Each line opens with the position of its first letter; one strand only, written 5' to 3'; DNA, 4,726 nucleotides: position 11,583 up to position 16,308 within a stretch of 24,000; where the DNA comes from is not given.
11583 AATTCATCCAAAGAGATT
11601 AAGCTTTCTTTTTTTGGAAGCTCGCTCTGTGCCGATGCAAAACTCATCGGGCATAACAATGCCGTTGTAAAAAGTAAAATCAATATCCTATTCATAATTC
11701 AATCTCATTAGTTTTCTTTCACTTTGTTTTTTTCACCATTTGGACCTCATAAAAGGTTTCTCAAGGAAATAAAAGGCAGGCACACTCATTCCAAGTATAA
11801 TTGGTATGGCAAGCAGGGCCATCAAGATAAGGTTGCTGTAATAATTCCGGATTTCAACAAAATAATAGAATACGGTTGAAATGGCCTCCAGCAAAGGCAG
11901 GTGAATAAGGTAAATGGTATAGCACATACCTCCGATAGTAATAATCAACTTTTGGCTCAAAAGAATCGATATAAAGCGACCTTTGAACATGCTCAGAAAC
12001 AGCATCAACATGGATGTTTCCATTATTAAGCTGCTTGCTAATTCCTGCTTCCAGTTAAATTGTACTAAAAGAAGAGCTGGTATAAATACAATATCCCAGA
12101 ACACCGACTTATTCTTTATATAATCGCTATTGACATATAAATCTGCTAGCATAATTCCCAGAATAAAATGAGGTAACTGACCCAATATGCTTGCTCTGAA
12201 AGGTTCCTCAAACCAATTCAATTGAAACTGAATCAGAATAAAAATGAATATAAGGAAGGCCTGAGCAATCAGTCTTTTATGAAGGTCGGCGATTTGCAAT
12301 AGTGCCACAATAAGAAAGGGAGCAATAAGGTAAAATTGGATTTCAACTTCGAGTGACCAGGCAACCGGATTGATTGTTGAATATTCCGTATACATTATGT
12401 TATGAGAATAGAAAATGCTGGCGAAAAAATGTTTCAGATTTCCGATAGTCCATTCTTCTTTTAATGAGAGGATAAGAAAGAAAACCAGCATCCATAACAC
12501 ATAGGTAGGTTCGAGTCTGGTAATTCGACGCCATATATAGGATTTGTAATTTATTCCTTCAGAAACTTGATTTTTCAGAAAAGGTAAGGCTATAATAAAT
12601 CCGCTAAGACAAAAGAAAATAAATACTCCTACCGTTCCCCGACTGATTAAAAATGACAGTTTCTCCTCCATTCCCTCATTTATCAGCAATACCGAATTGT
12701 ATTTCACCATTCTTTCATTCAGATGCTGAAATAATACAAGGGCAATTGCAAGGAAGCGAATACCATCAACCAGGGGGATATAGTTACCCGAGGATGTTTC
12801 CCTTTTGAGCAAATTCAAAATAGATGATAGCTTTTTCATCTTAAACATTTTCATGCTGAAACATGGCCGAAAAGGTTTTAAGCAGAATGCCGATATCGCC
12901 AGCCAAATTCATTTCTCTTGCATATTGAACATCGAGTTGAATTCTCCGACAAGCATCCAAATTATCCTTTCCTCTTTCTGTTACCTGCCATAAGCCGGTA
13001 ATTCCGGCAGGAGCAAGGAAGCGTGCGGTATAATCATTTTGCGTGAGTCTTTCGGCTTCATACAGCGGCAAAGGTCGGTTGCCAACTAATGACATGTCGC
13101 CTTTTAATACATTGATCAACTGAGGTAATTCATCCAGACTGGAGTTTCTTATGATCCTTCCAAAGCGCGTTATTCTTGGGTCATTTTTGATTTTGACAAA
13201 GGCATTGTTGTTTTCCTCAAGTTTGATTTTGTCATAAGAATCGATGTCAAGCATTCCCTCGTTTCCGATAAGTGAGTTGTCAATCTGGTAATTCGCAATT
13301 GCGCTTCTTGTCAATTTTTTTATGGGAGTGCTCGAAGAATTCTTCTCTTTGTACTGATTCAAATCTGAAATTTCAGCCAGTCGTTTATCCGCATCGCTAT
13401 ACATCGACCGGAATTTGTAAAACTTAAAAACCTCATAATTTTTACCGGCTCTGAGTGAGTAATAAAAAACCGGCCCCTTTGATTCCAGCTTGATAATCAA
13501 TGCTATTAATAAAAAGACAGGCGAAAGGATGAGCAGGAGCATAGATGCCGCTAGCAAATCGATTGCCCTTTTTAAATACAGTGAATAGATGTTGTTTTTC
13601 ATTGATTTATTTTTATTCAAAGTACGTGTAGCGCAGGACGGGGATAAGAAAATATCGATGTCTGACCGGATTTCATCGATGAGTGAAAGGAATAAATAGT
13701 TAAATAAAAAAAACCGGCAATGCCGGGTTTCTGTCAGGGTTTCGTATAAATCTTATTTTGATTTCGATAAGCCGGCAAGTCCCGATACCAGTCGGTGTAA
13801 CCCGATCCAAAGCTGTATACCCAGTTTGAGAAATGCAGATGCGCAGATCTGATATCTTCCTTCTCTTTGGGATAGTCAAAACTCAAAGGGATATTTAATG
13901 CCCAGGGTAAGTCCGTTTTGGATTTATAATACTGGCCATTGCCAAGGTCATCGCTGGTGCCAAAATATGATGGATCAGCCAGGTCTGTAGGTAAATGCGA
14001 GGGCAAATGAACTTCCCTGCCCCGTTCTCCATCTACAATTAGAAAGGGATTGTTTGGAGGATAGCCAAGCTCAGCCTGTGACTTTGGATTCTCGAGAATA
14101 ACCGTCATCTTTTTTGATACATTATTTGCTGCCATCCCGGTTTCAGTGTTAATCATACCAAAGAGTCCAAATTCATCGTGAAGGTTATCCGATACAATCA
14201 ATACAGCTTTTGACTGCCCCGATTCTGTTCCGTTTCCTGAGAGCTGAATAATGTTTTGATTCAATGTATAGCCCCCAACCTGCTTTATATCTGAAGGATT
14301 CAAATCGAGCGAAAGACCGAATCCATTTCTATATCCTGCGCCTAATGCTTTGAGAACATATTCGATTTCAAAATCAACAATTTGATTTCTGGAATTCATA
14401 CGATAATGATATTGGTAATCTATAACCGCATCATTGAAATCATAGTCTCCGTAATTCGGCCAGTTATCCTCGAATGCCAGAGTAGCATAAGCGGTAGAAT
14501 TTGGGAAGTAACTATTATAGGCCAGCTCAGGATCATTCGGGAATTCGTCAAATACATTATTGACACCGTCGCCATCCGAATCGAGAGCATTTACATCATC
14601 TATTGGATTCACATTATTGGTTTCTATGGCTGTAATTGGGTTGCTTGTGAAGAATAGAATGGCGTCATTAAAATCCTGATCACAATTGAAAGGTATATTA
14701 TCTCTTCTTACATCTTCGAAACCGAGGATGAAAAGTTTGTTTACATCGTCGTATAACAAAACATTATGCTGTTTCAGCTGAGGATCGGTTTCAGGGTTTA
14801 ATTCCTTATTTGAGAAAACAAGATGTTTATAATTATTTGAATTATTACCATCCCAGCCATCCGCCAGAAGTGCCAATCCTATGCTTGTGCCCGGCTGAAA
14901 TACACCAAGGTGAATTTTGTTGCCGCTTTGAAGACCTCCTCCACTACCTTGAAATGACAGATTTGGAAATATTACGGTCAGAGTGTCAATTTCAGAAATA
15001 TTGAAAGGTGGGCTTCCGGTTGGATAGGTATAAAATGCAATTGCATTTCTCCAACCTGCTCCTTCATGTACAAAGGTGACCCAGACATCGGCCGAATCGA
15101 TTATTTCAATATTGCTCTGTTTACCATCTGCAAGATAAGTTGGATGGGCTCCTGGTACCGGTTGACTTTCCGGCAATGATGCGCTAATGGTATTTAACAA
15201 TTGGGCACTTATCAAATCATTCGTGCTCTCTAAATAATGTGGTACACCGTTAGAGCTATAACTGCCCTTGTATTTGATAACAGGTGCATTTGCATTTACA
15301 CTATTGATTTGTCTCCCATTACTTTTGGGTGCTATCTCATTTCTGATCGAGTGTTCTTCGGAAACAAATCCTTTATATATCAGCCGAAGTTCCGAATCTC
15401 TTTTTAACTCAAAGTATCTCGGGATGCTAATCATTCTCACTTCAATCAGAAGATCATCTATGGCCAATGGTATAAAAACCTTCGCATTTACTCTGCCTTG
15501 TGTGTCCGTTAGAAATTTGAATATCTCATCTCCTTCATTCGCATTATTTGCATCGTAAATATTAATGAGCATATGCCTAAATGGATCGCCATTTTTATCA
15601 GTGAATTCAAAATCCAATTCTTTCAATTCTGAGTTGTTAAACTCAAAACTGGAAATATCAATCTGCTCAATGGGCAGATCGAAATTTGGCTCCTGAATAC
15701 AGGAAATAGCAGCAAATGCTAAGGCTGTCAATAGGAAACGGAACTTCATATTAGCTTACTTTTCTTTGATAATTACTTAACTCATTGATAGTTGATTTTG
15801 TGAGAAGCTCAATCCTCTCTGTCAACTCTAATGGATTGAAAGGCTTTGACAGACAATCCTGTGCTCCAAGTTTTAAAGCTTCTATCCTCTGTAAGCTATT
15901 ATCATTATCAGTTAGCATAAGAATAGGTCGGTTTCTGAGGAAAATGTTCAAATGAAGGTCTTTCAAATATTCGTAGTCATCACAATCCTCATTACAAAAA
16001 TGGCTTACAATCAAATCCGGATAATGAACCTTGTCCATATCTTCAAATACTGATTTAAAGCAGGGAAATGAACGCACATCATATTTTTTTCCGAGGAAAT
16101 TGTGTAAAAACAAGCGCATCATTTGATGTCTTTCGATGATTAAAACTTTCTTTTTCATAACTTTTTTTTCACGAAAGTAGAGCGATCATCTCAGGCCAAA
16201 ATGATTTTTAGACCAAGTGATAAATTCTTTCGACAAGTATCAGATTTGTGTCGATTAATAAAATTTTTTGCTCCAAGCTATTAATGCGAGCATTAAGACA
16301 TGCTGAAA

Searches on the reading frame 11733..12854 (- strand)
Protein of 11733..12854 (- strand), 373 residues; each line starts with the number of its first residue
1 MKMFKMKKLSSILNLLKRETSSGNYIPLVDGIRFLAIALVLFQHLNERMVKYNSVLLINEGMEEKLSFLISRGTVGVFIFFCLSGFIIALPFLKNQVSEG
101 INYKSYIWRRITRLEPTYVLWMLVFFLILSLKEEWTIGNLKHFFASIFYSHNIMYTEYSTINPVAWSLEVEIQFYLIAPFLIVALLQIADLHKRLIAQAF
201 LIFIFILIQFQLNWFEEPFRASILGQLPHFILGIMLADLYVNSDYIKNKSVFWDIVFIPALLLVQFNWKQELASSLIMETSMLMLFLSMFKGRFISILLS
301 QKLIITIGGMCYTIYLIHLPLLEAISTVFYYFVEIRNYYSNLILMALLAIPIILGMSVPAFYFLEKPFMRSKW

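Call 4: search_protein_families(library=pfam, proteins=[window:11733-12854:-])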
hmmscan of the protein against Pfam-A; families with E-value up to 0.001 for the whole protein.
window:11733-12854:- (373 aa): 1 family
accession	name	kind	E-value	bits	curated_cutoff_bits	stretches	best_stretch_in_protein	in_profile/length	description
PF01757.29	Acyl_transf_3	-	9.2e-29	101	31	1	29-357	4-321/326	Acyltransferase domain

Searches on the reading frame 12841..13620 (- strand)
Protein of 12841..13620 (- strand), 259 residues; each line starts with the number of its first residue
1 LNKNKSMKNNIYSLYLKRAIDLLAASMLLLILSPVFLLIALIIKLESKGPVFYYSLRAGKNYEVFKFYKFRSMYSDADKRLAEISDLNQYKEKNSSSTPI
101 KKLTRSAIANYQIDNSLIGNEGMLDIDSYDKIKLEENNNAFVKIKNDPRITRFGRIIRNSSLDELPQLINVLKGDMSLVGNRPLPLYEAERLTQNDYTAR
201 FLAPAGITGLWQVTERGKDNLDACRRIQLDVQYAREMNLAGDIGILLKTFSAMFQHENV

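Call 4: search_protein_families(library=pfam, proteins=[window:12841-13620:-])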
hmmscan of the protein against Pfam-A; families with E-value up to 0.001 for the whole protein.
window:12841-13620:- (259 aa): 1 family
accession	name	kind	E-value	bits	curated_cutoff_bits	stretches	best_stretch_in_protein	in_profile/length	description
PF02397.22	Bac_transf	-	8.8e-60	201.7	27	1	17-254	1-178/179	Bacterial sugar transferase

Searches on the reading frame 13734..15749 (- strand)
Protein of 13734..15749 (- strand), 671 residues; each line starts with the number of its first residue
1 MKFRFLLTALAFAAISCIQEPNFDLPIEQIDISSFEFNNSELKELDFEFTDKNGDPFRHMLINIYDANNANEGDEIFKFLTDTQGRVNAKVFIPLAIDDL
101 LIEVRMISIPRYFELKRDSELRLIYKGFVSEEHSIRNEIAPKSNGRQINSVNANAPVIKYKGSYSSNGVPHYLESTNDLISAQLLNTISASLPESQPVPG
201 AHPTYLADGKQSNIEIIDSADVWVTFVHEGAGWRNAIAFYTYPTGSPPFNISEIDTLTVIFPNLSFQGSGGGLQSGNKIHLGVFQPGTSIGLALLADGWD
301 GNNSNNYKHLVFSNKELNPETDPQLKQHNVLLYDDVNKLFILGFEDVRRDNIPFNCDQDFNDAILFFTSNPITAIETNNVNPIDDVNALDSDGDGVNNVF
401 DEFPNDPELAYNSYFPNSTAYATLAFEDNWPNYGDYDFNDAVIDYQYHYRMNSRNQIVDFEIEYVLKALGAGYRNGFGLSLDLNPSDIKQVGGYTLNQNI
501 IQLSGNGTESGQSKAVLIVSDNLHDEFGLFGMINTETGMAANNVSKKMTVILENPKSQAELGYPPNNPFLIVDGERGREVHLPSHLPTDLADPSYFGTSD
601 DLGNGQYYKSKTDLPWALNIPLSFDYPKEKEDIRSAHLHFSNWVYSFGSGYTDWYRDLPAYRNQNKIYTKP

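Call 4: search_protein_families(library=pfam, proteins=[window:13734-15749:-])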
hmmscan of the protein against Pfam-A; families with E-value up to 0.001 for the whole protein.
window:13734-15749:- (671 aa): 2 families
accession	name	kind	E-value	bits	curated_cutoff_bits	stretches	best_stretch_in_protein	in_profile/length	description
PF16130.10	DUF4842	-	5.9e-55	187.1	22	1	455-655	1-208/208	Domain of unknown function (DUF4842)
PF13448.11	DUF4114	-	8e-21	75.2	27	1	284-369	1-84/85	Domain of unknown function (DUF4114)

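Call 48: search_protein_families(library=ncbifam, proteins=[window:13734-15749:-], max_evalue=0.01)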
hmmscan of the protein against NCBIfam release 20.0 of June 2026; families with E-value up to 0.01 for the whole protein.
window:13734-15749:- (671 aa): 1 family
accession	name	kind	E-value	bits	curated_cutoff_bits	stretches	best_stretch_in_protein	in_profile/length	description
TIGR04456.1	LruC_dom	domain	8.6e-75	252.1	36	1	422-656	1-243/243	LruC domain-containing protein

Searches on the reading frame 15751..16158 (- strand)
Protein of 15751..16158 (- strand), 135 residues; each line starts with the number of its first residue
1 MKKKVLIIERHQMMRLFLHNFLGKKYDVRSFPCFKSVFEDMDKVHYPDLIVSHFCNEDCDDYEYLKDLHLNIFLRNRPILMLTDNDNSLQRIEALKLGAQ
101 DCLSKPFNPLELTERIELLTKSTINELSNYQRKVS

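Call 4: search_protein_families(library=pfam, proteins=[window:15751-16158:-])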
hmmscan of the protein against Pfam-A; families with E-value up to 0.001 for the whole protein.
window:15751-16158:- (135 aa): 1 family
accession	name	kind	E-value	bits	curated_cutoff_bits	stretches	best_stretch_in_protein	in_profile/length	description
PF00072.30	Response_reg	-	1e-13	51.8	30.2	1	5-117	1-111/111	Response regulator receiver domain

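Call 48: search_protein_families(library=ncbifam, proteins=[window:15751-16158:-], max_evalue=0.01)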
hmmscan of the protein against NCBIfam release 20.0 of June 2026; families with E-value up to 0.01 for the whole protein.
window:15751-16158:- (135 aa): 53 families (the best 25 are shown)
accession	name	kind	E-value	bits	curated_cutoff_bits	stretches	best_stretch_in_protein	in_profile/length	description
TIGR02154.1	PhoB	equivalog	8.4e-12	44.9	296.2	1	1-128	1-128/226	phosphate regulon transcriptional regulator PhoB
NF007005.1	PRK09468.1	equivalog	1.2e-11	44.5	331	1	2-123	3-122/237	osmolarity response regulator transcription factor OmpR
NF033117.2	vanR_ACDEGLN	exception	1.5e-10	41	350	1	13-117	13-110/226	VanR-ABDEGLN family response regulator transcription factor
NF045944.1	ResRegRpaBCyano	equivalog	6.3e-10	38.8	330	1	45-123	40-115/229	response regulator transcription factor RpaB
NF007820.0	PRK10529.1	equivalog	6.7e-10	38.8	325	1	4-118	3-114/225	two-component system response regulator KdpE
NF000403.1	vanR-C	exception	6.9e-10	38.9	480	1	3-117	3-114/231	vancomycin resistance response regulator transcription factor VanR-C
NF047465.1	hybrid_HK_LvrA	exception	2.1e-09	36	1200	1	3-132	468-598/819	hybrid histidine kinase/response regulator LvrA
NF007546.0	PRK10161.1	equivalog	4.4e-09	36.2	471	1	34-119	35-119/229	phosphate response regulator transcription factor PhoB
NF008296.0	PRK11083.1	equivalog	7.4e-09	35.3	273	1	3-122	4-120/228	two-component system response regulator CreB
NF045991.1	RespRegCtrARhodob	equivalog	7.8e-09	35.6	350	1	40-121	38-117/224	response regulator transcription factor CtrA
NF012227.0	AdeR_RR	equivalog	1.5e-08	34.4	340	1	59-126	68-132/239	efflux system response regulator transcription factor AdeR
NF007135.0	PRK09581.1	equivalog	1.5e-08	33.9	474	1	42-127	42-129/457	PleD family two-component system response regulator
NF041866.1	EpsW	equivalog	2.4e-08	33.6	200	1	3-123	6-128/131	exopolysaccharide biosynthesis response regulator EpsW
NF007663.1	PRK10336.1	equivalog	2.5e-08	34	345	1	75-128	71-124/219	quorum sensing response regulator transcription factor QseB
NF051850.1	RespRegRprY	equivalog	3.7e-08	33.1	370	1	2-120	4-120/234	response regulator transcription factor RprY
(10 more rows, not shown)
